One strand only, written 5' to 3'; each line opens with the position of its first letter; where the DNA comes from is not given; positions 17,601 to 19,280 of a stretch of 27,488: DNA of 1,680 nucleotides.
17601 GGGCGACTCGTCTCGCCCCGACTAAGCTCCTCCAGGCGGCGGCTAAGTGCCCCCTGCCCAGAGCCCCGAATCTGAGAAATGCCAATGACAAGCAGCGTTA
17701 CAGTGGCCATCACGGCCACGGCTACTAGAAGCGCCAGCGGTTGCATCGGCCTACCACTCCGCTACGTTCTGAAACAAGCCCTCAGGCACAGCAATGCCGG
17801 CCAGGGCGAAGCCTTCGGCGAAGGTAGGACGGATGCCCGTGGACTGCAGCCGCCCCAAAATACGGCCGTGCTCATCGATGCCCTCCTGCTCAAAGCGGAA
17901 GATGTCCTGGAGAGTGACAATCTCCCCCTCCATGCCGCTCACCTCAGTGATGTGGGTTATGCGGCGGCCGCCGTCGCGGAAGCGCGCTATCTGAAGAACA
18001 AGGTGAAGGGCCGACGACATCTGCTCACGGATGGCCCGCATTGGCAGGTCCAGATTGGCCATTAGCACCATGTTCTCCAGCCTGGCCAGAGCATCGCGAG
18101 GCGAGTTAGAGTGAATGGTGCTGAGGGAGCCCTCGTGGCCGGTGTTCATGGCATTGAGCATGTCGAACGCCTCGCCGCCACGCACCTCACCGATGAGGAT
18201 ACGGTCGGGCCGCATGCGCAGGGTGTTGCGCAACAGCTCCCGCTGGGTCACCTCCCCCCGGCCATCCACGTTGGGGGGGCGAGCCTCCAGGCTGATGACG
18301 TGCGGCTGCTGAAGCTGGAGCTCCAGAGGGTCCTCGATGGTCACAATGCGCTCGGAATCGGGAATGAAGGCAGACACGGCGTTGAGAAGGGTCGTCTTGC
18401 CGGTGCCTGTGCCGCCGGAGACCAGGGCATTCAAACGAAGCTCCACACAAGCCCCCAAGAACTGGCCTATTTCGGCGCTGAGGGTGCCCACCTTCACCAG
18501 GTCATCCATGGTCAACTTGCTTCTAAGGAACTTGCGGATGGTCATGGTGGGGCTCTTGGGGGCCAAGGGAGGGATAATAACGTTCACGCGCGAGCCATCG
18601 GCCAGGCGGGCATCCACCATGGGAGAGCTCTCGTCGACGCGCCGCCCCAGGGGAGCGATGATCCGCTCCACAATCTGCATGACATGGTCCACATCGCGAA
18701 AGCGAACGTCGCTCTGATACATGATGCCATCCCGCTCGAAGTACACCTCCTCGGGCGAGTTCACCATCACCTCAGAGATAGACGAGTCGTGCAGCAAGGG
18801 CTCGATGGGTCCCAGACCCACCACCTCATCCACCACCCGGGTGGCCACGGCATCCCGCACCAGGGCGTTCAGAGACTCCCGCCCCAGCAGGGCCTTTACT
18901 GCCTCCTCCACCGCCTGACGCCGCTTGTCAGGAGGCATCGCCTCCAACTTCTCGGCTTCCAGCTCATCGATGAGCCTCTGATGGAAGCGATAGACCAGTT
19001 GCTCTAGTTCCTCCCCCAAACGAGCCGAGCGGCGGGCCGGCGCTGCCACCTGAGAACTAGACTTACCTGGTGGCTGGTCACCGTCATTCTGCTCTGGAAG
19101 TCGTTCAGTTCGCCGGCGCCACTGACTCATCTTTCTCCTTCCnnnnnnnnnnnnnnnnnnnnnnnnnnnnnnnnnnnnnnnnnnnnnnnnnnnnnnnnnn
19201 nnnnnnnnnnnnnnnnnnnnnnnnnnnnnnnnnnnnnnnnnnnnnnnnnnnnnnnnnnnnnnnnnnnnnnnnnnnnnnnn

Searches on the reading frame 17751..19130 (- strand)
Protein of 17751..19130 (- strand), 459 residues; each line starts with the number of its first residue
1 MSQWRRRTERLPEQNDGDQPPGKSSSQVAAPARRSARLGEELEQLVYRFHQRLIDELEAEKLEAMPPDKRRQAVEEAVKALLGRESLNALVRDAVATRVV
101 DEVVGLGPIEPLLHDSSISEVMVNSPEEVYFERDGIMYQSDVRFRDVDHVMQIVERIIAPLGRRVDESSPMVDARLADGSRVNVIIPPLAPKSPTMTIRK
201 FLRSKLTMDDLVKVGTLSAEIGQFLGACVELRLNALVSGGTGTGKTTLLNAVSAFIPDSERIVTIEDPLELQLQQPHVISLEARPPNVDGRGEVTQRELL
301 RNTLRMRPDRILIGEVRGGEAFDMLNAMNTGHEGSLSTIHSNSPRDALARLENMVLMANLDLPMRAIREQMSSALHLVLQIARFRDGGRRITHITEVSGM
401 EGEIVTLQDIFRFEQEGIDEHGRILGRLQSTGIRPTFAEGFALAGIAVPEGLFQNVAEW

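Call 5: search_protein_families(library=pfam, proteins=[window:17751-19130:-], max_evalue=0.1)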
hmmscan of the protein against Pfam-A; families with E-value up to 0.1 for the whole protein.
window:17751-19130:- (459 aa): 11 families
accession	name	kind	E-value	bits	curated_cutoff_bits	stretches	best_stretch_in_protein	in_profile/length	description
PF00437.27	T2SSE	-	4.8e-65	220.1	24.9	1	105-383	4-279/370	Type II/IV secretion system protein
PF13191.12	AAA_16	-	0.0014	19.6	32.6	1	233-268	25-60/167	AAA ATPase domain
PF13555.12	AAA_29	-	0.0015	18.7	27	1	223-255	11-45/61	P-loop containing region of AAA domain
PF13245.12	AAA_19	-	0.019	15.6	25.1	0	234-258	13-37/134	AAA domain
PF13604.12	AAA_30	-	0.023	14.9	27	1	234-259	20-45/191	AAA domain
PF00005.33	ABC_tran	-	0.029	15.4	25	1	237-267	16-47/137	ABC transporter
PF06414.18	Zeta_toxin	-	0.048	13.5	22.3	1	236-298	20-79/199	Zeta toxin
PF13401.12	AAA_22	-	0.05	14.4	27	0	235-279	8-37/130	AAA domain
PF07728.20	AAA_5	-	0.063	13.7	22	0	236-328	3-86/139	AAA domain (dynein-related subfamily)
PF12775.13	AAA_7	-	0.065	13.2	25.8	0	220-258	21-59/181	P-loop containing dynein motor region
PF13521.12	AAA_28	-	0.073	13.7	27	0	237-254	4-21/164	AAA domain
